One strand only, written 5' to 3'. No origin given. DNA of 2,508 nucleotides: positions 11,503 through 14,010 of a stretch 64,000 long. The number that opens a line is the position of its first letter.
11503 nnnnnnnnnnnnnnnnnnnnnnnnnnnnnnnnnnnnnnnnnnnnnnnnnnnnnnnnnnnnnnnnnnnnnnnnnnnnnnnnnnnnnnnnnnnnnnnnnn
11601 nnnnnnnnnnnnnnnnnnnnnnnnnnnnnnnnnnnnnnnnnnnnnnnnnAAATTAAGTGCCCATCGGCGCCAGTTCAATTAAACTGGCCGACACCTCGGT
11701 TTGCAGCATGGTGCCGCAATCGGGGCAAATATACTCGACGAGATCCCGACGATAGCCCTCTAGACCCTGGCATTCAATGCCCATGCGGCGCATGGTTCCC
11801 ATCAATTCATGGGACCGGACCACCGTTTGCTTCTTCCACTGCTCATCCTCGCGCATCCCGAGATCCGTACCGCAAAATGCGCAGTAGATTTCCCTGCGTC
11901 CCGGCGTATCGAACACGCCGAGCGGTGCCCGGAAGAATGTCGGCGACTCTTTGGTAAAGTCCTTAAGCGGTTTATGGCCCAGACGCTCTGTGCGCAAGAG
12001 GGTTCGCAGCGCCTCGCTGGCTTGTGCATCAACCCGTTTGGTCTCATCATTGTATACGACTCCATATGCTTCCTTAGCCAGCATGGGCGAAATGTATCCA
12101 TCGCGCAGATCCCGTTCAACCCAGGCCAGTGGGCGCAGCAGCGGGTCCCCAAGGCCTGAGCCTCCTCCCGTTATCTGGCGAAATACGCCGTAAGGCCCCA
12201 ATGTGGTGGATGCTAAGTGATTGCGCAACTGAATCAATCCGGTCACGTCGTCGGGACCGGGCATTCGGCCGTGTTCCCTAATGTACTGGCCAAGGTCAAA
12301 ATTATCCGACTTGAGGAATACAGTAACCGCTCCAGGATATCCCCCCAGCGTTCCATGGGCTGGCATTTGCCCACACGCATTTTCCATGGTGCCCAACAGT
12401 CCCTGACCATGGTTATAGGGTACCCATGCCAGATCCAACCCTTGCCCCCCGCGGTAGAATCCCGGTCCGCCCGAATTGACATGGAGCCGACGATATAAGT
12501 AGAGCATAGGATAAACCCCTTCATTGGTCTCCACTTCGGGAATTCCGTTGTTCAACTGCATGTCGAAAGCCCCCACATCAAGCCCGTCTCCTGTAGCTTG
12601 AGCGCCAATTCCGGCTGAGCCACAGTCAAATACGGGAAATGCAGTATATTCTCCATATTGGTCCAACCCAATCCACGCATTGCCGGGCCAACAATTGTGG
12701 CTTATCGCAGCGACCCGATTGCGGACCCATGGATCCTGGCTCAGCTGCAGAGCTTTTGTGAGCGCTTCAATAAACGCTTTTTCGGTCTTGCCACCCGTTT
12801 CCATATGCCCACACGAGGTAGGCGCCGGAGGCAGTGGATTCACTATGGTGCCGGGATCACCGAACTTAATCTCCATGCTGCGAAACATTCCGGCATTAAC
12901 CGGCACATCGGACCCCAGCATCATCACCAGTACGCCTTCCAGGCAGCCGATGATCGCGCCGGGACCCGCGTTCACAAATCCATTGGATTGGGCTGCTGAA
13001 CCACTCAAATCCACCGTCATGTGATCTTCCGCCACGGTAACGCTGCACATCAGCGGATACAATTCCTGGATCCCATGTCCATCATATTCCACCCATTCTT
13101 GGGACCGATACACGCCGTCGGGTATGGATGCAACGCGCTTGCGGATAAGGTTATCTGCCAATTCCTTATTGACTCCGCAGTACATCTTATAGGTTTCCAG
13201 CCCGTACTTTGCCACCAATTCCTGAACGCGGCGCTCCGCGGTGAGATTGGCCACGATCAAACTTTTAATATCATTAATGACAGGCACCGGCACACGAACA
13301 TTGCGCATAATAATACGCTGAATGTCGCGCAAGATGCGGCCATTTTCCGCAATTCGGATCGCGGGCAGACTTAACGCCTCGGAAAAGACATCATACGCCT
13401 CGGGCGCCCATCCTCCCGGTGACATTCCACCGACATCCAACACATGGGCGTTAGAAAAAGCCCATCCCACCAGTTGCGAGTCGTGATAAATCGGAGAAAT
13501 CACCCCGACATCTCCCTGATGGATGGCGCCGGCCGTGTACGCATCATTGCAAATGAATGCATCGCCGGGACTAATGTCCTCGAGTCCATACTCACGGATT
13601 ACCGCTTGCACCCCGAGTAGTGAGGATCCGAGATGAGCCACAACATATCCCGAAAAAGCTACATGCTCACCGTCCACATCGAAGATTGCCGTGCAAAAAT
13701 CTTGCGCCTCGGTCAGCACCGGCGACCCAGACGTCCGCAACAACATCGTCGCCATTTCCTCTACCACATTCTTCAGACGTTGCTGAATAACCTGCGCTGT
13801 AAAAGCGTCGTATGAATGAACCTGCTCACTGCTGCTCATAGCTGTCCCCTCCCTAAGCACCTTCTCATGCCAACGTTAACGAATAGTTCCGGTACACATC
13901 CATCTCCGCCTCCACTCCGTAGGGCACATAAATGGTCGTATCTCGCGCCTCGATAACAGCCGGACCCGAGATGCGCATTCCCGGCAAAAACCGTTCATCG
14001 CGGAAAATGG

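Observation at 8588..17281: lva-like / split ACAD10-11-type module (kinase, small partner, phospho-eliminating ACAD, CoA ligase) sharing one operon with an ATP-dependent HyuA/HyuB pair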

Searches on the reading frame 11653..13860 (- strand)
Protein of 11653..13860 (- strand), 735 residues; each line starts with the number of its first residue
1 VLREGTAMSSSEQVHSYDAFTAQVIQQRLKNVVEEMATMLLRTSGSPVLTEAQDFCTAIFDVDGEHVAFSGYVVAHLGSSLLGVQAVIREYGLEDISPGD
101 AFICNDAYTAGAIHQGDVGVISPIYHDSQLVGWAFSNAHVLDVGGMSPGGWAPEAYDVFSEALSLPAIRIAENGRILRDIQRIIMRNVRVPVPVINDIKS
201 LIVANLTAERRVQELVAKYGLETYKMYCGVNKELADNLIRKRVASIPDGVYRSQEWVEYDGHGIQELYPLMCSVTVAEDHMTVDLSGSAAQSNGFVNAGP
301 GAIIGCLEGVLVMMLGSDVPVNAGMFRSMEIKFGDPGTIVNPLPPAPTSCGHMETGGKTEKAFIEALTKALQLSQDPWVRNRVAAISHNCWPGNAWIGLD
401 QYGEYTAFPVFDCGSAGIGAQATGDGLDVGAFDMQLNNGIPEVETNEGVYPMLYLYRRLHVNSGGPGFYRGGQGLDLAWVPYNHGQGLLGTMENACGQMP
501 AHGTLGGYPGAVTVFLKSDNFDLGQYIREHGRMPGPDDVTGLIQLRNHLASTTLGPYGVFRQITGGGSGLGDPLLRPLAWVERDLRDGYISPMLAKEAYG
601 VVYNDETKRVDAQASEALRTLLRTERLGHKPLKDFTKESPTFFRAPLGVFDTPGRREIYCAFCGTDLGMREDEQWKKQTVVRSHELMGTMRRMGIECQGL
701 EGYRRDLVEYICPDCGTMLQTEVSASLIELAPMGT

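Call 3: search_protein_families(library=pfam, proteins=[window:11653-13860:-])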
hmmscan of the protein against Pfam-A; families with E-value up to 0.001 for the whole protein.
window:11653-13860:- (735 aa): 2 families
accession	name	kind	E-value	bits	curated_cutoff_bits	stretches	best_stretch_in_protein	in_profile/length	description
PF02538.19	Hydantoinase_B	-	3.3e-116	389.2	26.8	1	18-573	1-519/519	Hydantoinase B/oxoprolinase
PF08882.16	Acetone_carb_G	-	1.1e-05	26.1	21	1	658-724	25-91/113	Acetone carboxylase gamma subunit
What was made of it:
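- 11653..13860 (-): HyuB-type metal subunit with a fused gamma domain; likely true start 13839. Pfam Hydantoinase_B plus Acetone_carb_G (call 3).
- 11689..11889 (-): C-terminal gamma-like Zn-ribbon domain of HyuB (CAFC...CPDC). PF08882 scores 26.1 bits against a cutoff of 21 (call 3).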

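Call 4: search_protein_families(library=ncbifam, proteins=[window:11653-13860:-])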
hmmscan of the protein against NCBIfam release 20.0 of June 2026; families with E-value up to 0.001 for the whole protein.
window:11653-13860:- (735 aa): 2 families
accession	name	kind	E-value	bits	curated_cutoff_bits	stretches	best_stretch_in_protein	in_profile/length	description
NF050157.1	CapLactmsBetCapB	equivalog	1.1e-70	238.5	1000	1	18-619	2-575/577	caprolactamase subunit beta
NF042976.1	AcphenoCarb_ApcD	equivalog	2.8e-53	181.3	1500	1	14-622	26-639/685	acetophenone carboxylase subunit delta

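Call 30: find_related_loci(query=window:11653-13860:-, collection=genome_contigs, flank=10000)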
Query window:11653-13860:- (735 aa) in genome_contigs; peptide patterns used: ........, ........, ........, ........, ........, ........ (x = any residue, [..] = any of these).
48 stretches matched a pattern; 2 encode a relative of the query (tblastn E <= 1e-3); 2 distinct loci.
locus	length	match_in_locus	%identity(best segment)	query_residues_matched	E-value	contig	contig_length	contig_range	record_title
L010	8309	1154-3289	58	8-723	0e+0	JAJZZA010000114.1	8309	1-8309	MAG: Bacillota bacterium isolate TL1-5.bin8 NODE_11466_length_8309_cov_1.862747, whole genome shotgun sequence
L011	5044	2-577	97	544-735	2e-122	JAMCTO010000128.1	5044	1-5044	MAG: Bacillota bacterium isolate FK_Sedi_A_Bin.158 NODE_47651_length_5044_cov_1.21354, whole genome shotgun sequence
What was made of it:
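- Tried and rejected: It returned only two loci (call 30).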

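Call 36: search_protein_families(library=pfam, proteins=[L010:3414-5180:+, L010:5202-6860:+, L010:7216-7701:+, L010:3389-3712:+], max_evalue=0.01)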
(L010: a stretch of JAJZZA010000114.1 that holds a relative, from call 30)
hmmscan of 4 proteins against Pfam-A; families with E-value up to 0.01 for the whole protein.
L010:3414-5180:+ (588 aa): 2 families
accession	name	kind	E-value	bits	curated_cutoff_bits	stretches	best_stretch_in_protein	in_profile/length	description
PF01039.27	Carboxyl_trans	-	4e-102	342.8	22.3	1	108-572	7-481/493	Carboxyl transferase domain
PF03255.19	ACCA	-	6.3e-05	22.7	23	1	379-472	93-194/310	Acetyl co-enzyme A carboxylase carboxyltransferase-like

L010:5202-6860:+ (552 aa): 2 families
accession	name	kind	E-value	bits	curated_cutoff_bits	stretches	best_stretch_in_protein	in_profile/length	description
PF00501.34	AMP-binding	-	1.2e-84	284.8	29.9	1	24-405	3-384/384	AMP-binding enzyme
PF13193.12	AMP-binding_C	-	8.2e-22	78.4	24.5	1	455-530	1-76/76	AMP-binding enzyme C-terminal domain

L010:7216-7701:+ (161 aa): 0 families

L010:3389-3712:+ (107 aa): 0 families

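Call 56: search_solved_structures(query=window:11653-13860:-, max_evalue=0.001, show_alignments=3)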
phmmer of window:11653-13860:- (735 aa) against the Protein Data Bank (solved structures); distinct sequences matched with E-value up to 0.001: 5.
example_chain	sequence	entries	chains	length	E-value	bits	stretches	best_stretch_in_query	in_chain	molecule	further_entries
6yra_B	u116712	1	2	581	4e-54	187.2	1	16-618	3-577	Hydantoinase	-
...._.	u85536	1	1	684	2.5e-49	171.3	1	23-624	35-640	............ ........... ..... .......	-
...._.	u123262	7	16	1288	2.8e-46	161.2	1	23-606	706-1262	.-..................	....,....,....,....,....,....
5m45_A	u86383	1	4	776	4.3e-37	130.9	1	33-636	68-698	Acetone carboxylase alpha subunit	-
5svb_A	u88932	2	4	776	2.1e-36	128.6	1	34-635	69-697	Acetone carboxylase alpha subunit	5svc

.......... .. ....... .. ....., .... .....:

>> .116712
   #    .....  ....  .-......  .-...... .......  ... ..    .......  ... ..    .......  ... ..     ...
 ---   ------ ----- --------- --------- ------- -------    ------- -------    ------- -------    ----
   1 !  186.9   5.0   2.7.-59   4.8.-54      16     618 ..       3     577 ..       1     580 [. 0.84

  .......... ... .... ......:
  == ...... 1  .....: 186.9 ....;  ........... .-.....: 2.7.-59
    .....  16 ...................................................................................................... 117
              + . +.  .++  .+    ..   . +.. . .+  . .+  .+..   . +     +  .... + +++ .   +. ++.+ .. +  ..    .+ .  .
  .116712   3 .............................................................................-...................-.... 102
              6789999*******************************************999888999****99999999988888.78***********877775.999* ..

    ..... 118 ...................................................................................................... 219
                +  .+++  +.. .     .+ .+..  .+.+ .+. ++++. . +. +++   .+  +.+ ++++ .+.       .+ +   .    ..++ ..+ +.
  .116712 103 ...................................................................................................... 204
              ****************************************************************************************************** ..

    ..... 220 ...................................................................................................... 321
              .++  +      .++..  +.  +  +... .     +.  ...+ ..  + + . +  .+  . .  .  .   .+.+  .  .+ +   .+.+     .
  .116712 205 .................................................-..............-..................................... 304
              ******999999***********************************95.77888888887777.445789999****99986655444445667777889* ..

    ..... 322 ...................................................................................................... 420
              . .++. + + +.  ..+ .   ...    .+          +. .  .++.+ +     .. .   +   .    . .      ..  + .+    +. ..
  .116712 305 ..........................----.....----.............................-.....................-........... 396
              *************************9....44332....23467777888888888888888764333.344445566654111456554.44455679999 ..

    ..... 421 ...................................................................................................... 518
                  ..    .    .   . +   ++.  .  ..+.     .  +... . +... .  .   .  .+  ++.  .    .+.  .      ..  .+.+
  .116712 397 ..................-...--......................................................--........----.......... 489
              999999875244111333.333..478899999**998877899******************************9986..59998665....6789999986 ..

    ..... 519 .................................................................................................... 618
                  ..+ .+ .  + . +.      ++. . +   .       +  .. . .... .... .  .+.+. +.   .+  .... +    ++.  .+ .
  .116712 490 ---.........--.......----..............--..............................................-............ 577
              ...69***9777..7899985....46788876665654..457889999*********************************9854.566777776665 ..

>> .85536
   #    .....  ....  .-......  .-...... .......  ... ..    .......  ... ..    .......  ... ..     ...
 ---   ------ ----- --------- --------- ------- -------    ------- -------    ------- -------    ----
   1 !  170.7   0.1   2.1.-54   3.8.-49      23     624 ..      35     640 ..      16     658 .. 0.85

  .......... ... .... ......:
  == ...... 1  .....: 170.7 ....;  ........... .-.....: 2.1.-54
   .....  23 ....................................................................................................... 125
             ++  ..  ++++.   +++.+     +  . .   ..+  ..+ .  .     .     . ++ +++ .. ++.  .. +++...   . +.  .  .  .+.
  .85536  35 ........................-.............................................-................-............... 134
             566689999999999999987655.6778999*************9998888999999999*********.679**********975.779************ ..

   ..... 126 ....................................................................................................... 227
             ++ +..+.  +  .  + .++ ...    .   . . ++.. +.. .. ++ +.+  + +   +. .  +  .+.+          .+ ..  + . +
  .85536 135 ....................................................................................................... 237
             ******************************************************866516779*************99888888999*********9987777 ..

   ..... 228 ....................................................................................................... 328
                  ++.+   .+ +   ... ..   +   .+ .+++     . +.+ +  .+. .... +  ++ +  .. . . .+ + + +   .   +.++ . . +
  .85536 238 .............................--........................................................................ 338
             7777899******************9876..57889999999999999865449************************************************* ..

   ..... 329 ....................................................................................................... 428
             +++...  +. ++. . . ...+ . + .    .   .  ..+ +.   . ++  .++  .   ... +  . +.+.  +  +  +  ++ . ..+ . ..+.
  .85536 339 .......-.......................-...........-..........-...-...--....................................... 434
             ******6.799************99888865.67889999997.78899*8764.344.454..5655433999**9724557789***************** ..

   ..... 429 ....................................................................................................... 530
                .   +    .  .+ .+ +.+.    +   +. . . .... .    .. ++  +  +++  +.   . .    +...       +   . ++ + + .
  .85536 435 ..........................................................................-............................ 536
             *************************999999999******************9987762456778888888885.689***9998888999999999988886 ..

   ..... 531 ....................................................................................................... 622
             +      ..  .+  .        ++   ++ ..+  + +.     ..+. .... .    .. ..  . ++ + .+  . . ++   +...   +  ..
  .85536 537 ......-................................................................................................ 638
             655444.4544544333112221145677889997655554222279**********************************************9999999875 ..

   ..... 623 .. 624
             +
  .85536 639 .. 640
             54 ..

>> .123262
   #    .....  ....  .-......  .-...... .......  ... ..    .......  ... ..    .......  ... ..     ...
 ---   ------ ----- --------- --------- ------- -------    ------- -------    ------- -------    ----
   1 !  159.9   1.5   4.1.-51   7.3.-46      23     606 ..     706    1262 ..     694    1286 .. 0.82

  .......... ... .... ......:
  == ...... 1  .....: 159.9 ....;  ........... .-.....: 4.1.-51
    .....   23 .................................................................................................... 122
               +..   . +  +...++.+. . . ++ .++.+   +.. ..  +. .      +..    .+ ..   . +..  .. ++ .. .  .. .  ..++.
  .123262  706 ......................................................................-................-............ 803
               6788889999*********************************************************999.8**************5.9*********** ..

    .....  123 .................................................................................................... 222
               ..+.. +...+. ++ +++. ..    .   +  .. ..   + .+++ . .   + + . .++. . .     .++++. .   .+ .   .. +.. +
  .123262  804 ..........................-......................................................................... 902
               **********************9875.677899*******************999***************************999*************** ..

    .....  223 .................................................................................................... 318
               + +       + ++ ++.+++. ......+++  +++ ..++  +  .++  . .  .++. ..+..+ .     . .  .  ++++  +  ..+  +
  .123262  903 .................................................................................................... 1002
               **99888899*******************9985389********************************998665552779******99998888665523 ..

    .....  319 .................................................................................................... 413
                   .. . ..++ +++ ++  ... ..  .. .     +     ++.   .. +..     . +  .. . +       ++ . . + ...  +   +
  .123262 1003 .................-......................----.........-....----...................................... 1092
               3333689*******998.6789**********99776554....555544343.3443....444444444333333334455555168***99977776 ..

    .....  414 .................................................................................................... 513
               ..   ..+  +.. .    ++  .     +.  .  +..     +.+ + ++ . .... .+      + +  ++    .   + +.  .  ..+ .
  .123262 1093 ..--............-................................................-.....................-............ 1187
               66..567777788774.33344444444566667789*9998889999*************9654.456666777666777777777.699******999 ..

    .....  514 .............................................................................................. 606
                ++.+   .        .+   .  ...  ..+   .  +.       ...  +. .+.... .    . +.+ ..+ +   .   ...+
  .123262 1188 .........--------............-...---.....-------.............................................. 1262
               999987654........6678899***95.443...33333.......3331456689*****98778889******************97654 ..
